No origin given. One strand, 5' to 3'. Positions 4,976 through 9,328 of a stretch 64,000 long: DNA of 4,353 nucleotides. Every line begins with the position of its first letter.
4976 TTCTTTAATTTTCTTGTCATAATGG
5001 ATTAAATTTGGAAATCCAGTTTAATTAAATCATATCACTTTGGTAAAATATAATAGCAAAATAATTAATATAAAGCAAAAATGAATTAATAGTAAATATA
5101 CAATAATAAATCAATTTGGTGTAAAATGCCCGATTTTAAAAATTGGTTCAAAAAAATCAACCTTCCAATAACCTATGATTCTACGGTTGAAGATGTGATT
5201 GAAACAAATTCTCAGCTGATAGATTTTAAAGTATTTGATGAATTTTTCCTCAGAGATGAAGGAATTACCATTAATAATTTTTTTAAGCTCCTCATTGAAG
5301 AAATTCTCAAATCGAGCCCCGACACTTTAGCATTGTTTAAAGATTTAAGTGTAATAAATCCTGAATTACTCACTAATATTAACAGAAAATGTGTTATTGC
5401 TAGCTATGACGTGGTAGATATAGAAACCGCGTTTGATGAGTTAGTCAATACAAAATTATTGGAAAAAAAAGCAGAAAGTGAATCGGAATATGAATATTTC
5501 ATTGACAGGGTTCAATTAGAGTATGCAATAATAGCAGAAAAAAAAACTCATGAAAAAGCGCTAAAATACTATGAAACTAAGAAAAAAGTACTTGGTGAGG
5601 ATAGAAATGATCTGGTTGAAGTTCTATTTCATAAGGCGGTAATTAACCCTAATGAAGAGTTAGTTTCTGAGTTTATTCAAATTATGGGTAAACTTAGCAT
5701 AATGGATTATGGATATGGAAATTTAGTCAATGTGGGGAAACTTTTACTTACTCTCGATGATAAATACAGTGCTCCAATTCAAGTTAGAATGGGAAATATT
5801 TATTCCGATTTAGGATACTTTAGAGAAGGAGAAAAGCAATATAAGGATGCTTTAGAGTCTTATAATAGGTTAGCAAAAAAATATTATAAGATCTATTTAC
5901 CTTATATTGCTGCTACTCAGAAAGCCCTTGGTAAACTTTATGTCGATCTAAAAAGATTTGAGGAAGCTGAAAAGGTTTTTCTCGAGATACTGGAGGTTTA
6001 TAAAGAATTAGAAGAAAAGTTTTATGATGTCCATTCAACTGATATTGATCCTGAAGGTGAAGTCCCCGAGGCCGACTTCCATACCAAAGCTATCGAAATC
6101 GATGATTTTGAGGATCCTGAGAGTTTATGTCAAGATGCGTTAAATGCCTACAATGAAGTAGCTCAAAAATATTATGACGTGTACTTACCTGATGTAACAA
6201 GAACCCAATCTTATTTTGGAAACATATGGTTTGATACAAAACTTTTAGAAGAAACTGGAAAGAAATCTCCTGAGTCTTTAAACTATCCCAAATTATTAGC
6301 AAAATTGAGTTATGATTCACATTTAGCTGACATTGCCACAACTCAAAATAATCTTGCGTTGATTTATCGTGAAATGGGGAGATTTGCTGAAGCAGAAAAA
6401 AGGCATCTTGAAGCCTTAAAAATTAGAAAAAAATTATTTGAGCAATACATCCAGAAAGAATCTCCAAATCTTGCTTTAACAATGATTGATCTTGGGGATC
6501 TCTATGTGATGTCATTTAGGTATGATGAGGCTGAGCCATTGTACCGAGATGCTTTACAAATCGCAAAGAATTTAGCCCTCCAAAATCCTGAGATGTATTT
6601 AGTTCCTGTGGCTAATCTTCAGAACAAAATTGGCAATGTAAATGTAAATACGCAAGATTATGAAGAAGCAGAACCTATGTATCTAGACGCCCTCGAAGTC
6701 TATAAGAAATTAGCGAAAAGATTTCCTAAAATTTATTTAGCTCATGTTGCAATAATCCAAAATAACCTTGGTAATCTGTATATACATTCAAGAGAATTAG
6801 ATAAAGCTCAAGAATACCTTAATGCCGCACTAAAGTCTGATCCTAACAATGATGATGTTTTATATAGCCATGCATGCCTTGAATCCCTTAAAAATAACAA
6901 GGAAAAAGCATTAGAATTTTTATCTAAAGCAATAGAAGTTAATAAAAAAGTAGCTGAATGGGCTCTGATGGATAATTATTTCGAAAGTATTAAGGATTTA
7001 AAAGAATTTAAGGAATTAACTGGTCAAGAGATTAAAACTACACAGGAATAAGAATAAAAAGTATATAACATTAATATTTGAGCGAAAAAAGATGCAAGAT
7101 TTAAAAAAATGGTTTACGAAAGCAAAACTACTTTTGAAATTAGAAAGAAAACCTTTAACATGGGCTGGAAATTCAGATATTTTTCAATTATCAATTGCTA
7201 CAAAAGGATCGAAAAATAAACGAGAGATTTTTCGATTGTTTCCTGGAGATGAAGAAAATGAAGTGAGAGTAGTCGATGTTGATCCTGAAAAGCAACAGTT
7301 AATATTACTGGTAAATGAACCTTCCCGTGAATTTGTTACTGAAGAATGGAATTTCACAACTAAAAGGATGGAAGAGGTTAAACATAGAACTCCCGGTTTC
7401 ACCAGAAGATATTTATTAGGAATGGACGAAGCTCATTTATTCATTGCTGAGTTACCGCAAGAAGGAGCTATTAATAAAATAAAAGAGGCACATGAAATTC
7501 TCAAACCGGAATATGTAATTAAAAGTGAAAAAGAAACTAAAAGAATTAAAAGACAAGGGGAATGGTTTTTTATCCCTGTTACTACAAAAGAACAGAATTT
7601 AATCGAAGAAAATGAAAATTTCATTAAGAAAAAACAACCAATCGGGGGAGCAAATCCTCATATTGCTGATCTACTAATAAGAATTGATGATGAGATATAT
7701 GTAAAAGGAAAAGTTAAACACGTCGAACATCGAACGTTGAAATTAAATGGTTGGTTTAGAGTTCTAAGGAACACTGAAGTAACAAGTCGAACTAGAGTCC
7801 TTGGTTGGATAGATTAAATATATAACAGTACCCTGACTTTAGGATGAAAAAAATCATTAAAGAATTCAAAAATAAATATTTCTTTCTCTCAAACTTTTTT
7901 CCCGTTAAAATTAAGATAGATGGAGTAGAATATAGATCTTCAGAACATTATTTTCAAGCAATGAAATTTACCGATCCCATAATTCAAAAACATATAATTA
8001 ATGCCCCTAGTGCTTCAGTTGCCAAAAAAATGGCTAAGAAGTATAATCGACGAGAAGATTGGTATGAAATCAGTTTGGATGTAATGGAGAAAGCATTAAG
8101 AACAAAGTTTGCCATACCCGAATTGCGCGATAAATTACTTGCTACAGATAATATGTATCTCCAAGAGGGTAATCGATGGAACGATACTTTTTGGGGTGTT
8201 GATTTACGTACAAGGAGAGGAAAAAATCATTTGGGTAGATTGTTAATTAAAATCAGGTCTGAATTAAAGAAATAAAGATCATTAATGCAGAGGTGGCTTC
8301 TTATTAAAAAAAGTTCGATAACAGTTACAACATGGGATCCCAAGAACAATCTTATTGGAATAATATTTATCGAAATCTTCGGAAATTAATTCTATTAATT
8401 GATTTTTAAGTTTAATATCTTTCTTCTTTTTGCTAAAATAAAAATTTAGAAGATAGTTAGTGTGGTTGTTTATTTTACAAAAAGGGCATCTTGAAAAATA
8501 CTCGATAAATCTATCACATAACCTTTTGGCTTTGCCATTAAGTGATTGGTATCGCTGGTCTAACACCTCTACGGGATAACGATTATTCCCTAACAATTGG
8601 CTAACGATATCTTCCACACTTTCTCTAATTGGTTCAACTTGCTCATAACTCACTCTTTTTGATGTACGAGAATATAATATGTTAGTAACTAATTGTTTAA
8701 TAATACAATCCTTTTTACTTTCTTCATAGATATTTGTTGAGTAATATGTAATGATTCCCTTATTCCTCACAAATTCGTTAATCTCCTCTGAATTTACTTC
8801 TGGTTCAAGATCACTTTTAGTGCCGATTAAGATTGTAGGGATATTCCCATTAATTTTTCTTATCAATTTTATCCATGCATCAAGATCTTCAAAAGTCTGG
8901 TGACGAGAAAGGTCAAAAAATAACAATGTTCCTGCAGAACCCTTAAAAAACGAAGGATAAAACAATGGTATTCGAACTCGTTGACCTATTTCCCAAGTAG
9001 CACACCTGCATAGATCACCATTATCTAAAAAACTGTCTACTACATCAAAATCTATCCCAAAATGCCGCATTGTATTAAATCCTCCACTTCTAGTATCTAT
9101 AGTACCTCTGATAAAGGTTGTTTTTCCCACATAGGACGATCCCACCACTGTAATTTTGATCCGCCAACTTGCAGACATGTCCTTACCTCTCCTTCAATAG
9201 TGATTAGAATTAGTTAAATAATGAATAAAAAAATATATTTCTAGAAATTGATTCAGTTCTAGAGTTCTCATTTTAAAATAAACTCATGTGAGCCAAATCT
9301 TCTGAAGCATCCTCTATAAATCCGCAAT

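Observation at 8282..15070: GTPase-bracketed cluster: membrane WD40 + catalytically altered nicotinamidase fold + ARPP-1/DUF6569-like protein, facing a NADAR gene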

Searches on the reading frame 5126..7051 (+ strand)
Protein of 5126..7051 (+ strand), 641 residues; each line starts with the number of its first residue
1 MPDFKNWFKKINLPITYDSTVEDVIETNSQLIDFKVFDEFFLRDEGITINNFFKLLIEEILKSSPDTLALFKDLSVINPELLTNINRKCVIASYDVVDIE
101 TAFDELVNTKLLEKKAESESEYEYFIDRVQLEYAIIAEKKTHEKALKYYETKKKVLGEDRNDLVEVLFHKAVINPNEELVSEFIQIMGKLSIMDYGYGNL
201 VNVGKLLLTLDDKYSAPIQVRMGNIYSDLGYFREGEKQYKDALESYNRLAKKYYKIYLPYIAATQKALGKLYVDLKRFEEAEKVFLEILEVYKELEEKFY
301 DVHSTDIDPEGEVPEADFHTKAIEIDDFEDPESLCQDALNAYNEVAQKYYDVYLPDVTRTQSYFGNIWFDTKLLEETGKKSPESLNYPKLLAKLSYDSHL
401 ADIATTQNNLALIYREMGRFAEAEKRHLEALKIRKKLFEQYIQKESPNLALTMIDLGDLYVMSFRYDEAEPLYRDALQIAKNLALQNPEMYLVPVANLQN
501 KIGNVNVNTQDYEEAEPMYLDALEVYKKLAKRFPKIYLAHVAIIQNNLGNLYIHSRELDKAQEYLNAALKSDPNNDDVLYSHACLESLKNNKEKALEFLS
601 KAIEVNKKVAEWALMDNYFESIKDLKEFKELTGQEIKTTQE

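Call 3: search_protein_families(library=pfam, proteins=[window:5126-7051:+], max_evalue=0.1)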
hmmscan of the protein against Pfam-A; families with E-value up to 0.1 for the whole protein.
window:5126-7051:+ (641 aa): 18 families
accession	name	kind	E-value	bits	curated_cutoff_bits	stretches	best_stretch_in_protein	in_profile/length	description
PF13424.12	TPR_12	-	3.8e-37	126.8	30.1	4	402-481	1-76/77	Tetratricopeptide repeat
PF13374.12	TPR_10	-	1.5e-30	104.7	27.5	4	404-439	2-37/42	Tetratricopeptide repeat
PF13181.12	TPR_8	-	4.7e-24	82.9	25.7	2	545-575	4-34/34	Tetratricopeptide repeat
PF07719.23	TPR_2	-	9.6e-21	72.6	27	3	544-575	3-34/34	Tetratricopeptide repeat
PF00515.34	TPR_1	-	3.3e-18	65.1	27.8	2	544-575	3-34/34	Tetratricopeptide repeat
PF13176.12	TPR_7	-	1.7e-15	56.2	27.9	1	409-437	4-32/36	Tetratricopeptide repeat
PF13428.12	TPR_14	-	2.3e-15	56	23.5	1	547-580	6-39/44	Tetratricopeptide repeat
PF14559.12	TPR_19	-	1.2e-10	42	25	1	519-578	7-61/68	Tetratricopeptide repeat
PF13432.12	TPR_16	-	2.6e-10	41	32.7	3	508-575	9-64/65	Tetratricopeptide repeat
PF24885.1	TPR_NPHP3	-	2.4e-08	34.1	100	1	441-532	132-219/239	Nephrocystin-3 TPR domain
PF17874.7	TPR_MalT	-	3.1e-07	30.4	45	1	391-529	28-155/336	MalT-like TPR region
PF13174.12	TPR_6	-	4.8e-05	24.2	26.3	0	231-253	8-30/33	Tetratricopeptide repeat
PF13431.12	TPR_17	-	0.0001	22.7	24.4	0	565-596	2-33/34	Tetratricopeptide repeat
PF25068.1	ARM_TT21_4th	-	0.00066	20.4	30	1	498-613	1-110/153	Tetratricopeptide repeat protein 21 forth ARM domain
PF25062.1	ARM_TT21_N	-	0.0058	16.8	40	1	549-634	107-193/222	Tetratricopeptide repeat protein 21 N-terminal ARM repeat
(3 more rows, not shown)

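Call 4: search_protein_families(library=padloc, proteins=[window:5126-7051:+], max_evalue=0.1)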
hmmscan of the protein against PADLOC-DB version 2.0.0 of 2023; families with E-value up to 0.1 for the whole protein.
window:5126-7051:+ (641 aa): 1 family
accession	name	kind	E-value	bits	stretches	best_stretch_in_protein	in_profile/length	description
PDLC01169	TPR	-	2.5e-08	31.6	2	435-621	93-250/252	TPR repeats containing protein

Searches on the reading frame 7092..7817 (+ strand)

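Call 3: search_protein_families(library=pfam, proteins=[window:7092-7817:+], max_evalue=0.1)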
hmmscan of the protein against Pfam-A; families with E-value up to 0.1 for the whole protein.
window:7092-7817:+ (241 aa): 0 families

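Call 4: search_protein_families(library=padloc, proteins=[window:7092-7817:+], max_evalue=0.1)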
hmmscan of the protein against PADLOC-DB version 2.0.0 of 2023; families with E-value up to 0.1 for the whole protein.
window:7092-7817:+ (241 aa): 0 families

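Call 60: search_protein_families(library=pfam, proteins=[window:7092-7817:+], max_evalue=5)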
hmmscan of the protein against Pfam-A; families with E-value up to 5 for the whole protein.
window:7092-7817:+ (241 aa): 1 family
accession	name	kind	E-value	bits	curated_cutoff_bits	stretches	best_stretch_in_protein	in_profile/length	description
PF15309.11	ALMS_motif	-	0.16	12.7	27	1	130-182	6-60/133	ALMS motif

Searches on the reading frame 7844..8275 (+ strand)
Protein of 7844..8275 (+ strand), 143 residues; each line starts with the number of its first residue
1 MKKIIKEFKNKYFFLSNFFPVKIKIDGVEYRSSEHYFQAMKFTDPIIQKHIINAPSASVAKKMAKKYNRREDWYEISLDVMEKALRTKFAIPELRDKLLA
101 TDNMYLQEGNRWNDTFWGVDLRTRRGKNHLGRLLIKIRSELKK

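Call 3: search_protein_families(library=pfam, proteins=[window:7844-8275:+], max_evalue=0.1)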
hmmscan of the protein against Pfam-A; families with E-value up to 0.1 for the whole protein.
window:7844-8275:+ (143 aa): 2 families
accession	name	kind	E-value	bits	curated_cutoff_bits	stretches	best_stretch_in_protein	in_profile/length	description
PF08719.17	NADAR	-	1.1e-25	91.2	35.1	1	9-142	7-163/163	NADAR domain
PF08010.17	Phage_30_3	-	3.9e-07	30.4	36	1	15-71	7-62/138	Bacteriophage protein GP30.3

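Call 4: search_protein_families(library=padloc, proteins=[window:7844-8275:+], max_evalue=0.1)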
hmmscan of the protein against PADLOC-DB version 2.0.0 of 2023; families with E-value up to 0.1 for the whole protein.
window:7844-8275:+ (143 aa): 2 families
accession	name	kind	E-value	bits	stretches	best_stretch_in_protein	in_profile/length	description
PDLC04643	PDC-M42C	-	1.1e-11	43.2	1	11-141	12-157/158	-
PDLC01791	Cas6b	-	0.0074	14.1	1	25-116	42-131/233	-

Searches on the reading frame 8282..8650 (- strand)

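Call 60: search_protein_families(library=pfam, proteins=[window:8282-8650:-], max_evalue=5)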
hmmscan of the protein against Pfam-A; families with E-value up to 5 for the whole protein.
window:8282-8650:- (122 aa): 1 family
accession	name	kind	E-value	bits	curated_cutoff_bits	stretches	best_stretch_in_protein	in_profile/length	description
PF10170.15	C6_DPF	-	0.02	15.6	27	1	54-113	2-58/94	CDPF1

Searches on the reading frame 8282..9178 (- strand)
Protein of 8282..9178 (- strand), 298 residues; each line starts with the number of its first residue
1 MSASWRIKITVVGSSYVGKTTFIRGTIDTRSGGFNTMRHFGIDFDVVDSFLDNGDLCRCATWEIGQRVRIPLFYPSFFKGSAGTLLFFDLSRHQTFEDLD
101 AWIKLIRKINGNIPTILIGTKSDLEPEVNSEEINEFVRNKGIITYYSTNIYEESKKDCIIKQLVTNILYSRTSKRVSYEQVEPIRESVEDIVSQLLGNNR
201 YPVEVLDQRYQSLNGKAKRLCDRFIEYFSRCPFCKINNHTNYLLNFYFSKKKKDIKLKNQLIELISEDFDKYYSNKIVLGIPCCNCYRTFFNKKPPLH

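Call 3: search_protein_families(library=pfam, proteins=[window:8282-9178:-], max_evalue=0.1)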
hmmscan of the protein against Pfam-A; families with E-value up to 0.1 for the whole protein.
window:8282-9178:- (298 aa): 2 families
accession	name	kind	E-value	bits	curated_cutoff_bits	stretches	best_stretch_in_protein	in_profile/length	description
PF00071.28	Ras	-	1.6e-14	54.2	21.6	1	8-167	1-160/162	Ras family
PF08477.19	Roc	-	5.7e-12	46.4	27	1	8-123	1-119/119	Ras of Complex, Roc, domain of DAPkinase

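Call 4: search_protein_families(library=padloc, proteins=[window:8282-9178:-], max_evalue=0.1)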
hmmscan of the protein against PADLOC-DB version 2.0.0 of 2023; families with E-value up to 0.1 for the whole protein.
window:8282-9178:- (298 aa): 0 families

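Call 47: find_related_loci(query=A3, collection=metagenome_contigs, flank=8000)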
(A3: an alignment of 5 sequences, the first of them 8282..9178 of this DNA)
Query A3 (298 aa) in metagenome_contigs; peptide patterns used: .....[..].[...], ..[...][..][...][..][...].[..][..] (x = any residue, [..] = any of these).
334 stretches matched a pattern; 102 encode a relative of the query (tblastn E <= 1e-3); the best 80 are kept; 80 distinct loci.
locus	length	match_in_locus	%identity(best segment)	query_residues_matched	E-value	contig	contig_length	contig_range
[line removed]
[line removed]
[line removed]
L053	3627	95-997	45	1-294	2e-84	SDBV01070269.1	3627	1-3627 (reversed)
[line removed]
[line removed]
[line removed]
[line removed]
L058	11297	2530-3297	33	4-293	1e-42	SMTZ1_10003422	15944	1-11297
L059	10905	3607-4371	33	1-291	6e-42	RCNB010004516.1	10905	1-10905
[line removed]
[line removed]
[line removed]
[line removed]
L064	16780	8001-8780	33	1-294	1e-38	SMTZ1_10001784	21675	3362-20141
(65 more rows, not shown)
